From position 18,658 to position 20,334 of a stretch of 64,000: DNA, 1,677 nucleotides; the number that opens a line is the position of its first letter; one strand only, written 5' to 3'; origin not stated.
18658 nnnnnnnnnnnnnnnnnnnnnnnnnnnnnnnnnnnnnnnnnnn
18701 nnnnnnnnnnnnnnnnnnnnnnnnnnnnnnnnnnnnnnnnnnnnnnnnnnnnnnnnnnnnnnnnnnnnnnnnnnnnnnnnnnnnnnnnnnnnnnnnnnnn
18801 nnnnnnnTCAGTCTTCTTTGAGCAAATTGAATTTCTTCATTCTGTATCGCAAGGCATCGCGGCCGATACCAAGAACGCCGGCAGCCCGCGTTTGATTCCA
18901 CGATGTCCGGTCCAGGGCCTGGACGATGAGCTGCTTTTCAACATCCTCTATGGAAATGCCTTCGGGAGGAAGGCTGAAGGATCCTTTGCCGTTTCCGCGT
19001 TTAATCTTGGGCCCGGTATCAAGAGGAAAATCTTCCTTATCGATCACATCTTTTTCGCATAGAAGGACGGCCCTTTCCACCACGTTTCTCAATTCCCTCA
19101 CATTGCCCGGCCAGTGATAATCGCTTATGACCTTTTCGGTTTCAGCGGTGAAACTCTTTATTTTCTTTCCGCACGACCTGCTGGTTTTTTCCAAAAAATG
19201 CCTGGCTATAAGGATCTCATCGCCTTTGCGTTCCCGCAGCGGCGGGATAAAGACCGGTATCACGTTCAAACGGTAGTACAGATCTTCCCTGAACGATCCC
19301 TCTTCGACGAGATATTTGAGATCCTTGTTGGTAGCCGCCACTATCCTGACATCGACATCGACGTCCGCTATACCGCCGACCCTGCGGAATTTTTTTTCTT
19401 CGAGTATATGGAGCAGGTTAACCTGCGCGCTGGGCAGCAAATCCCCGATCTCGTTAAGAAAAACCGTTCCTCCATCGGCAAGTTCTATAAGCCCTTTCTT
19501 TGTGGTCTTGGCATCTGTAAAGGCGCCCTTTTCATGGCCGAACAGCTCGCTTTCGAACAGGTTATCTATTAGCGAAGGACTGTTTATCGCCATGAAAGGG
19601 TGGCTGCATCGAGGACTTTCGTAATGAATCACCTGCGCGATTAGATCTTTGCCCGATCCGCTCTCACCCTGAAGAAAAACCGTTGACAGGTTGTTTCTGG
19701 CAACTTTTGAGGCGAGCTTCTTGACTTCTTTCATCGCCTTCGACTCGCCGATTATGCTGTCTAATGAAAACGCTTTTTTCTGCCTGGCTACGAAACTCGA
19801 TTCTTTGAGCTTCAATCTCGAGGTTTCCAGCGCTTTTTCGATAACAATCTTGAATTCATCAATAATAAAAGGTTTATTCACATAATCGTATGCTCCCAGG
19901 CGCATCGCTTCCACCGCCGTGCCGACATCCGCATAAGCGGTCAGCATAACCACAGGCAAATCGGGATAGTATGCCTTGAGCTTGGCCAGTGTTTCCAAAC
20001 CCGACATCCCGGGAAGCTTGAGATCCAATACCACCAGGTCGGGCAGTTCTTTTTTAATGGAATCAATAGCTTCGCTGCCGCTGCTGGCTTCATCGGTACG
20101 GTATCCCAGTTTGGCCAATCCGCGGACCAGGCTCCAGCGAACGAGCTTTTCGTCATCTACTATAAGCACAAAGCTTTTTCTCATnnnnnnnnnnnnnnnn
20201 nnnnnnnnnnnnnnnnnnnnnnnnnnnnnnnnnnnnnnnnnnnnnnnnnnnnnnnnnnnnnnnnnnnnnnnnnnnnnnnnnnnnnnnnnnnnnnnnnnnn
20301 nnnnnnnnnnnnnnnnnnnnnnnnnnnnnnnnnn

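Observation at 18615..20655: Two near-consensus sigma-54 promoters flank the bEBP gene and face outward toward the cytochrome operons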

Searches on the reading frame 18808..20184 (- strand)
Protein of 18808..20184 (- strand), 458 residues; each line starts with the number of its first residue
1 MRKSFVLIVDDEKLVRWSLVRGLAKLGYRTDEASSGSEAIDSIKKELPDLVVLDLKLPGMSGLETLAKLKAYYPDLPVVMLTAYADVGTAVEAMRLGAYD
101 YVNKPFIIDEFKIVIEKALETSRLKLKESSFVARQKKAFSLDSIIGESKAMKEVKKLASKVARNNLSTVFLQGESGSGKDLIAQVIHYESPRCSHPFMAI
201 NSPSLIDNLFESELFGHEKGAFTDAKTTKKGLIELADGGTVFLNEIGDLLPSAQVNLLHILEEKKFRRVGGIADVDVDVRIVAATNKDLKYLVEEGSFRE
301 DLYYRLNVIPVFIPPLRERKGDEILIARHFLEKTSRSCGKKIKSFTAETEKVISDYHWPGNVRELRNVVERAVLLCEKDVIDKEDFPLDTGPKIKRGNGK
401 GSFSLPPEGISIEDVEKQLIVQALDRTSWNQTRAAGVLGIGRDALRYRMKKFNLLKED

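Call 8: search_protein_families(library=pfam, proteins=[window:18808-20184:-], max_evalue=0.01)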
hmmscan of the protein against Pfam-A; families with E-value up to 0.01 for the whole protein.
window:18808-20184:- (458 aa): 8 families
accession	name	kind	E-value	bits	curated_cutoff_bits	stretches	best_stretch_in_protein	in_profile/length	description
PF00158.32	Sigma54_activat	-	6.9e-63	211.8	20.2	1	144-311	1-167/168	Sigma-54 interaction domain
PF00072.30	Response_reg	-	9.7e-30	103.4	30.2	1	6-112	1-107/111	Response regulator receiver domain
PF25601.1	AAA_lid_14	-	1.1e-23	83.3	27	1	317-390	1-74/87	AAA+ ATPase lid domain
PF14532.12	Sigma54_activ_2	-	2.4e-18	67.1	25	1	145-316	1-138/138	Sigma-54 interaction domain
PF02954.25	HTH_8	-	5.5e-17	61.7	22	1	412-452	2-42/42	Bacterial regulatory protein, Fis family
PF07728.20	AAA_5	-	1.1e-07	32.4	22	1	169-288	2-124/139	AAA domain (dynein-related subfamily)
PF00004.35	AAA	-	0.0025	18.7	21.2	1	170-287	2-110/131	ATPase family associated with various cellular activities (AAA)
PF01078.27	Mg_chelatase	-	0.0031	17.4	20.3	0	153-188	9-44/207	Magnesium chelatase, subunit ChlI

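Call 14: find_encoding_contigs(protein=window:18808-20184:-, flank=10000, max_places=6)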
Protein window:18808-20184:- (458 aa): no gene with exactly this product is on record in the collection.

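Call 15: find_homologous_proteins(query=window:18808-20184:-, max_evalue=1e-30)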
Query window:18808-20184:- (458 aa): 8000 proteins with E <= 1e-30 among 8000 candidates; the best 120 are listed.
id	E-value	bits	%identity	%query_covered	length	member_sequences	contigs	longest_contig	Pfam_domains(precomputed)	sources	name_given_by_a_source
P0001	1.7e-258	876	100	87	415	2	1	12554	PF00158.33,PF25601.2,PF14532.13,PF07728.21,PF00072.31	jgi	-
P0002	6.1e-239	812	79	100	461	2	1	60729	PF00158.33,PF25601.2,PF02954.26,PF14532.13,PF07728.21,PF00072.31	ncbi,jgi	jgi:DNA-binding NtrC family response regulator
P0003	2.3e-218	744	73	99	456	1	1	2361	PF00158.33,PF25601.2,PF02954.26,PF14532.13,PF07728.21,PF00072.31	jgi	-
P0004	1.1e-155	537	54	99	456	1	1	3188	PF00158.33,PF07724.21,PF25601.2,PF02954.26,PF14532.13,PF07728.21,PF00072.31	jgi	-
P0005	1.3e-154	534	54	99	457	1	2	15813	PF00158.33,PF25601.2,PF02954.26,PF00004.36,PF14532.13,PF07728.21,PF00072.31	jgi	-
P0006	1.8e-153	530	53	99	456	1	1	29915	PF00158.33,PF07724.21,PF25601.2,PF02954.26,PF00004.36,PF14532.13,PF07728.21,PF00072.31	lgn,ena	-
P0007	3.2e-153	529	54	99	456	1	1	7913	PF00158.33,PF07724.21,PF25601.2,PF02954.26,PF14532.13,PF07728.21,PF00072.31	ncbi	ncbi:MAG TPA: sigma-54 dependent transcriptional regulator [Desulfuromonadales bacterium]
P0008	4.1e-153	529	53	99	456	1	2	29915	PF00158.33,PF07724.21,PF25601.2,PF02954.26,PF00004.36,PF14532.13,PF07728.21,PF00072.31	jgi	-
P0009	6.5e-153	528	54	99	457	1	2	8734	PF00158.33,PF25601.2,PF02954.26,PF14532.13,PF07728.21,PF00072.31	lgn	-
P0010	7.4e-153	528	54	99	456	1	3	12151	PF00158.33,PF07724.21,PF25601.2,PF02954.26,PF14532.13,PF07728.21,PF00072.31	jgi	jgi:DNA-binding NtrC family response regulator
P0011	7.6e-153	528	53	100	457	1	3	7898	PF00158.33,PF07724.21,PF25601.2,PF02954.26,PF14532.13,PF07728.21,PF00072.31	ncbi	-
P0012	1.3e-152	527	53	100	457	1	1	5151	PF00158.33,PF07724.21,PF25601.2,PF02954.26,PF14532.13,PF07728.21,PF00072.31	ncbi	-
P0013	1.5e-152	527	54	100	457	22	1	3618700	PF00158.33,PF25601.2,PF02954.26,PF14532.13,PF07728.21,PF00072.31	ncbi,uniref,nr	ncbi:sigma-54-dependent transcriptional regulator [Geobacter pickeringii]|uniref:Fis family transcri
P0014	2.1e-152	526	53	99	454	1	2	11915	PF00158.33,PF07724.21,PF25601.2,PF02954.26,PF14532.13,PF07728.21,PF00072.31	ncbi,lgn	-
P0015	5.1e-152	525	53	99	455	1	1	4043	PF00158.33,PF25601.2,PF02954.26,PF14532.13,PF07728.21,PF00072.31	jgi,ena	-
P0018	7.4e-152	525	54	99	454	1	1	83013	PF00158.33,PF25601.2,PF02954.26,PF00004.36,PF14532.13,PF07728.21,PF00072.31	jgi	jgi:two-component system, NtrC family, response regulator AtoC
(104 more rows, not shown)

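Call 16: find_related_loci(query=window:18808-20184:-, collection=genome_contigs, flank=10000)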
Query window:18808-20184:- (458 aa) in genome_contigs; peptide patterns used: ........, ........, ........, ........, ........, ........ (x = any residue, [..] = any of these).
600 stretches matched a pattern (row limit reached: there are more); 600 encode a relative of the query (tblastn E <= 1e-3); the best 80 are kept; 80 distinct loci.
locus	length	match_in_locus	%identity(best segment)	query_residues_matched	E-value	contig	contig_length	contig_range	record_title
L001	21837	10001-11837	51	6-458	9e-148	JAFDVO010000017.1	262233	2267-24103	MAG: Acidobacteria bacterium isolate SZAS-18 ACID-KAN-4__17__length-262233, whole genome shotgun sequence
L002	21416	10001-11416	44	6-458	1e-131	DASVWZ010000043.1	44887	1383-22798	MAG TPA_asm: Terriglobales bacterium isolate SMAG_U2562 k141_93657, whole genome shotgun sequence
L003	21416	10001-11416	44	6-456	2e-129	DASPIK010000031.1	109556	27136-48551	MAG TPA_asm: Terriglobales bacterium isolate SMAG_U11981 k141_135838, whole genome shotgun sequence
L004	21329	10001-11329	46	1-458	5e-125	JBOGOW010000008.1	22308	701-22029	MAG: Pyrinomonadaceae bacterium isolate SE1515_concoct.bin.35 NODE_220_length_22308_cov_0.960687, whole genome shotgun s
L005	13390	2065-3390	45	3-446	6e-124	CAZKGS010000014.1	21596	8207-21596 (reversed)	MAG TPA_asm: uncultured Syntrophaceae bacterium isolate SRP178699_co3_249 genome assembly, contig: NODE_896_length_21596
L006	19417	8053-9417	46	6-458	4e-119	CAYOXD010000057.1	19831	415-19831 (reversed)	MAG TPA_asm: uncultured Desulfobacterales bacterium isolate binchicken_co224_209 genome assembly, contig: NODE_2475_leng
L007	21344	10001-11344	44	3-454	8e-119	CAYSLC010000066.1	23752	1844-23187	MAG TPA_asm: uncultured Desulfobacteraceae bacterium isolate binchicken_co15_57 genome assembly, contig: NODE_1017_lengt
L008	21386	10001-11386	43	6-454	2e-118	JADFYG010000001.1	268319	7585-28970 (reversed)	MAG: Candidatus Riflebacteria bacterium isolate nDJH6bin19 nDJH6_bin19_NODE_1_length_268319_cov_5.664569, whole genome s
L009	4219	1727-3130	45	3-457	8e-120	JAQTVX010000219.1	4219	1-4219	MAG: Candidatus Krumholzibacteriia bacterium isolate STB_98 NODE_72887_length_4219_cov_2.494868_Sandtown_B, whole genome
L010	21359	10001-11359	43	1-454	5e-118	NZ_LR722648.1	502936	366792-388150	Buttiauxella massiliensis strain Marseille-P9829, whole genome shotgun sequence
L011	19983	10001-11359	44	6-454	7e-118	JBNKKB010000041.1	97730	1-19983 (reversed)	MAG: Desulfobacteraceae bacterium isolate H1H2.bin.6.orig k141_8071, whole genome shotgun sequence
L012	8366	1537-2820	44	6-446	1e-117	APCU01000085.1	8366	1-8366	Candidatus Caldatribacterium saccharofermentans OP9-77CS F644_contig01281, whole genome shotgun sequence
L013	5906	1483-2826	42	6-454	4e-117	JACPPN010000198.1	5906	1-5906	MAG: Acidobacteria bacterium isolate NC_groundwater_628_Ag_B-0.1um_65_34 B_1_S1_Biohub_coassembly_k141_2489270, whole ge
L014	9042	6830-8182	45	1-457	3e-121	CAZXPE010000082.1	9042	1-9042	MAG TPA_asm: uncultured bacterium isolate SRP090828_co1_86 genome assembly, contig: NODE_1530_length_9042_cov_9.100256,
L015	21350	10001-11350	42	6-452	9e-115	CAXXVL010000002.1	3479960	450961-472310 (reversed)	MAG: Smithellaceae bacterium isolate ea3e3a57-e723-42e2-b213-d72c633126af genome assembly, contig: contig_2, whole genom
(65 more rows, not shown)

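Call 17: find_encoding_contigs(protein=P0002, flank=10000, max_places=4)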
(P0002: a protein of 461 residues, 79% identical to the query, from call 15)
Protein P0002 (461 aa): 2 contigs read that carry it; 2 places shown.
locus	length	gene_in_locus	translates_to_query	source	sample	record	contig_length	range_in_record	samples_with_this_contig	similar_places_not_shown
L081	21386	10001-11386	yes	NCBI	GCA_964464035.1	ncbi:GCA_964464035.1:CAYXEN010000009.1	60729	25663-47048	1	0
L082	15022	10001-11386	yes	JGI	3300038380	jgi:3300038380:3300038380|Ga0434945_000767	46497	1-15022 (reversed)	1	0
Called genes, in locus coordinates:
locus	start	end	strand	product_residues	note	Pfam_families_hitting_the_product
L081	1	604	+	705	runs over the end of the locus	PF02629:CoA_binding, PF13380:CoA_binding_2, PF13607:Succ_CoA_lig, PF19045:Ligase_CoA_2, PF13549:ATP-grasp_5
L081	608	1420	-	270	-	PF02535:Zip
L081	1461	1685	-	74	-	-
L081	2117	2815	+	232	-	PF22113:Mtrc-MtrF_II-IV_dom (faint), PF09699:Paired_CXXCH_1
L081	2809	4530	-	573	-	PF14537:Cytochrom_c3_2 (faint), PF09699:Paired_CXXCH_1 (faint), PF14522:Cytochrome_C7 (faint)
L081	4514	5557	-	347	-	PF24684:Vgb_lyase, PF25021:TEN_NHL (faint), PF06739:SBBP (faint), PF01731:Arylesterase (faint), PF08450:SGL (weak), PF17170:DUF5128 (weak), PF01436:NHL (weak)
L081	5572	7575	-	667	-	-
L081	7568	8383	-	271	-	PF22113:Mtrc-MtrF_II-IV_dom (faint), PF09699:Paired_CXXCH_1, PF14522:Cytochrome_C7 (weak)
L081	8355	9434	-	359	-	PF25021:TEN_NHL (faint), PF17170:DUF5128 (faint), PF01436:NHL (faint), PF08450:SGL (faint), PF06739:SBBP (faint)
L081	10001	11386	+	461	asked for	PF00072:Response_reg, PF00158:Sigma54_activat, PF14532:Sigma54_activ_2, PF07728:AAA_5, PF25601:AAA_lid_14, PF02954:HTH_8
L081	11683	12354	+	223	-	PF22113:Mtrc-MtrF_II-IV_dom (faint), PF09699:Paired_CXXCH_1 (faint)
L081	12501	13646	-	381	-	PF00890:FAD_binding_2 (faint), PF01266:DAO, PF03486:HI0933_like (faint), PF13738:Pyr_redox_3 (weak)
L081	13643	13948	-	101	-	PF17806:SO_alpha_A3, PF04324:Fer2_BFD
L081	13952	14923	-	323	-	PF00890:FAD_binding_2, PF01134:GIDA (weak), PF01266:DAO (weak), PF07992:Pyr_redox_2, PF12831:FAD_oxidored, PF13450:NAD_binding_8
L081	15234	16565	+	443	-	PF00675:Peptidase_M16, PF05193:Peptidase_M16_C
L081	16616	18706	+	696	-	PF00675:Peptidase_M16, PF05193:Peptidase_M16_C, PF11306:DUF3108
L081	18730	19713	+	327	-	PF01112:Asparaginase_2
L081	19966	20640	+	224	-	-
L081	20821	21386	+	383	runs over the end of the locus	-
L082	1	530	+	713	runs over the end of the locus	PF02629:CoA_binding, PF13380:CoA_binding_2, PF13607:Succ_CoA_lig, PF19045:Ligase_CoA_2, PF13549:ATP-grasp_5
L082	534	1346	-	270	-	PF02535:Zip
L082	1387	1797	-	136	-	PF02566:OsmC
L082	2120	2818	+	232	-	PF22113:Mtrc-MtrF_II-IV_dom (faint), PF09699:Paired_CXXCH_1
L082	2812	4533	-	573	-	PF14537:Cytochrom_c3_2 (faint), PF09699:Paired_CXXCH_1 (faint), PF14522:Cytochrome_C7 (faint)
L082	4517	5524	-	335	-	PF24684:Vgb_lyase, PF25021:TEN_NHL (faint), PF06739:SBBP (faint), PF01731:Arylesterase (faint), PF08450:SGL (weak), PF17170:DUF5128 (weak), PF01436:NHL (weak)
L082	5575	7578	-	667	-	-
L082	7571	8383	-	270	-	PF22113:Mtrc-MtrF_II-IV_dom (faint), PF14522:Cytochrome_C7 (faint), PF09699:Paired_CXXCH_1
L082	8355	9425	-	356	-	PF25021:TEN_NHL (faint), PF01436:NHL (faint), PF08450:SGL (faint), PF17170:DUF5128 (faint), PF06739:SBBP (faint)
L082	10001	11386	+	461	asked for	PF00072:Response_reg, PF00158:Sigma54_activat, PF14532:Sigma54_activ_2, PF07728:AAA_5, PF25601:AAA_lid_14, PF02954:HTH_8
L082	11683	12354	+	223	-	PF22113:Mtrc-MtrF_II-IV_dom (faint), PF09699:Paired_CXXCH_1 (faint)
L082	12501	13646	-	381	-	PF00890:FAD_binding_2 (faint), PF01266:DAO, PF03486:HI0933_like (faint), PF13738:Pyr_redox_3 (weak)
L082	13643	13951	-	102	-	PF17806:SO_alpha_A3, PF04324:Fer2_BFD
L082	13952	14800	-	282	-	PF12831:FAD_oxidored (weak)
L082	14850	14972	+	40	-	-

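Call 18: find_encoding_contigs(protein=P0003, flank=10000, max_places=4)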
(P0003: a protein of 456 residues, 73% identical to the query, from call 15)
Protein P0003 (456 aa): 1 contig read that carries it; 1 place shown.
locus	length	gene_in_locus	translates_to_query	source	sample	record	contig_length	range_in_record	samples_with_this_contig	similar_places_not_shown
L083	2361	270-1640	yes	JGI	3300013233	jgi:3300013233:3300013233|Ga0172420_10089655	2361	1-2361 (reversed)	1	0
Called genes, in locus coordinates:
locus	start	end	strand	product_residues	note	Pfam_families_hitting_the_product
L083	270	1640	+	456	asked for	PF00072:Response_reg, PF00158:Sigma54_activat, PF14532:Sigma54_activ_2, PF07728:AAA_5, PF25601:AAA_lid_14, PF02954:HTH_8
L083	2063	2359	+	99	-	?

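Call 19: find_encoding_contigs(protein=P0001, flank=10000, max_places=4)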
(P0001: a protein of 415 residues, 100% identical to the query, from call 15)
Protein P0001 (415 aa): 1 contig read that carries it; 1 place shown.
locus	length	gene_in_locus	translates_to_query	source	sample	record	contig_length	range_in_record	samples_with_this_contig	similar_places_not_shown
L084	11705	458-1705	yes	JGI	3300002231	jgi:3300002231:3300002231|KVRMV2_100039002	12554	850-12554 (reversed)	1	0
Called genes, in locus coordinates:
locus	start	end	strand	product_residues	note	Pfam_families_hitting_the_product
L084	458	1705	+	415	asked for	PF00072:Response_reg, PF00158:Sigma54_activat, PF14532:Sigma54_activ_2, PF07728:AAA_5, PF25601:AAA_lid_14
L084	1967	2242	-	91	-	-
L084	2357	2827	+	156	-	-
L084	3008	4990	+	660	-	-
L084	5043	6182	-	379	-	PF01266:DAO, PF13738:Pyr_redox_3 (faint)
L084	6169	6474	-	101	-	PF17806:SO_alpha_A3, PF04324:Fer2_BFD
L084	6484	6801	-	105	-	-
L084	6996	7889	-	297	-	PF13510:Fer2_4, PF01266:DAO (weak), PF12831:FAD_oxidored (weak), PF13450:NAD_binding_8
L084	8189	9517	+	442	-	PF00675:Peptidase_M16, PF05193:Peptidase_M16_C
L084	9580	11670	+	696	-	PF00675:Peptidase_M16, PF05193:Peptidase_M16_C, PF11306:DUF3108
